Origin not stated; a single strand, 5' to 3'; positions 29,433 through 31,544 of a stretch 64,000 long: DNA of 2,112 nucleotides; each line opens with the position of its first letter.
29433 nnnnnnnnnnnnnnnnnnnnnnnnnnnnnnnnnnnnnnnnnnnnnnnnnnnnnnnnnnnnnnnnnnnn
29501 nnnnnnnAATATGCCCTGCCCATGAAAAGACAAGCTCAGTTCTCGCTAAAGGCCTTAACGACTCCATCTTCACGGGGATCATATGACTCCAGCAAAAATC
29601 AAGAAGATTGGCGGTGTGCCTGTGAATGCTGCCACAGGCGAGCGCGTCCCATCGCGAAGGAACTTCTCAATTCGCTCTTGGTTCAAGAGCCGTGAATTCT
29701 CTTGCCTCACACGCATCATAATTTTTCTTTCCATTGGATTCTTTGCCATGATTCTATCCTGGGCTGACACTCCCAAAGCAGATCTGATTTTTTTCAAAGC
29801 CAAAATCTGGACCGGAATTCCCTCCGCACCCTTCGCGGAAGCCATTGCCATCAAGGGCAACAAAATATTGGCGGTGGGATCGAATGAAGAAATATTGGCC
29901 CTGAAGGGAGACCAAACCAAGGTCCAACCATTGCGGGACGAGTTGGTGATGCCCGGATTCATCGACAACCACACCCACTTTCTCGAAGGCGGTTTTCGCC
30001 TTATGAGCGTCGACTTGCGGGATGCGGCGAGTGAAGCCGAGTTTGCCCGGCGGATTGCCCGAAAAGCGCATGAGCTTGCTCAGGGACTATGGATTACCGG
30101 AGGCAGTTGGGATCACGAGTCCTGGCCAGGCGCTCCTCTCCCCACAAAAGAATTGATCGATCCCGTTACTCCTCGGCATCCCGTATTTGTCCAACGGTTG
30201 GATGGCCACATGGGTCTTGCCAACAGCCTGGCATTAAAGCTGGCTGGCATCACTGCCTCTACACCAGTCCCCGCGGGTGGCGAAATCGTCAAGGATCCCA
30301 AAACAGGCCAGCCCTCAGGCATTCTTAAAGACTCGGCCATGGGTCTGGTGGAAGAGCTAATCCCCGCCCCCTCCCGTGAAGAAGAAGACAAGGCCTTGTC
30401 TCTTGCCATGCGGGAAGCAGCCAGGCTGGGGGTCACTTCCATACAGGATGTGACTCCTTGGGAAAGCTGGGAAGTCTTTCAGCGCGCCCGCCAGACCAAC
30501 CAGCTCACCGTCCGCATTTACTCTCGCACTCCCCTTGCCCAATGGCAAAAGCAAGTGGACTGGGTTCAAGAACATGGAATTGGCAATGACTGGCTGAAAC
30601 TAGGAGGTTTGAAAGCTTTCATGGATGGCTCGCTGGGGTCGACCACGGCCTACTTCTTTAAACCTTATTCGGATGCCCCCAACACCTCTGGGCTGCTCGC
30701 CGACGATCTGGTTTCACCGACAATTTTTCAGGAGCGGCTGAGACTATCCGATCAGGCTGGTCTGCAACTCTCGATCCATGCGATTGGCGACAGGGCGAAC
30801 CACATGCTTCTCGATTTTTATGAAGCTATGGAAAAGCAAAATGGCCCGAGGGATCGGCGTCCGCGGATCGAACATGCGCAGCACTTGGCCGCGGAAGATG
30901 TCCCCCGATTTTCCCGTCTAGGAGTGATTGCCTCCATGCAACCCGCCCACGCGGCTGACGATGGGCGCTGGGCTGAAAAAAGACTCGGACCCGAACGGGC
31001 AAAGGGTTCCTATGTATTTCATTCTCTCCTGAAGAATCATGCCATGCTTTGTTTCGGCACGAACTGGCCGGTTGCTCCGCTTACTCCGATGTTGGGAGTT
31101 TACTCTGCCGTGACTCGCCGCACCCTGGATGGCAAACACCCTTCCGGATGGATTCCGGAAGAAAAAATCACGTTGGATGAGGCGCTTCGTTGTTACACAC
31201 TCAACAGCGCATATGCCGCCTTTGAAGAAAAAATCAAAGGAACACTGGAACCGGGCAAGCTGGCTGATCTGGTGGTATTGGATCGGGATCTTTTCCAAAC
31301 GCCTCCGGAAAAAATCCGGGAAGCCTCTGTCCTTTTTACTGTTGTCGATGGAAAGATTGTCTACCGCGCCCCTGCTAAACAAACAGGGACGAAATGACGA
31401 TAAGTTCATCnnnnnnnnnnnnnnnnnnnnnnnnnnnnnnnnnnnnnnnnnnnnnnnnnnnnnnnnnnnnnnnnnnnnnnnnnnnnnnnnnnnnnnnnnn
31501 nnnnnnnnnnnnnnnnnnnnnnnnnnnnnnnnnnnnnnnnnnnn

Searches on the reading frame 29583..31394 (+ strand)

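Call 17: search_protein_families(library=pfam, proteins=[window:29583-31394:+], max_evalue=0.00001)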
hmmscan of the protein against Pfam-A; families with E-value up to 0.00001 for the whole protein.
window:29583-31394:+ (604 aa): 2 families
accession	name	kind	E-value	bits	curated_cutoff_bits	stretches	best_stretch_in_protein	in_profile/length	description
PF07969.17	Amidohydro_3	-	2e-110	371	29.7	1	117-594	5-472/472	Amidohydrolase family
PF01979.26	Amidohydro_1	-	1.5e-13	51.2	25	1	386-593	141-345/345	Amidohydrolase family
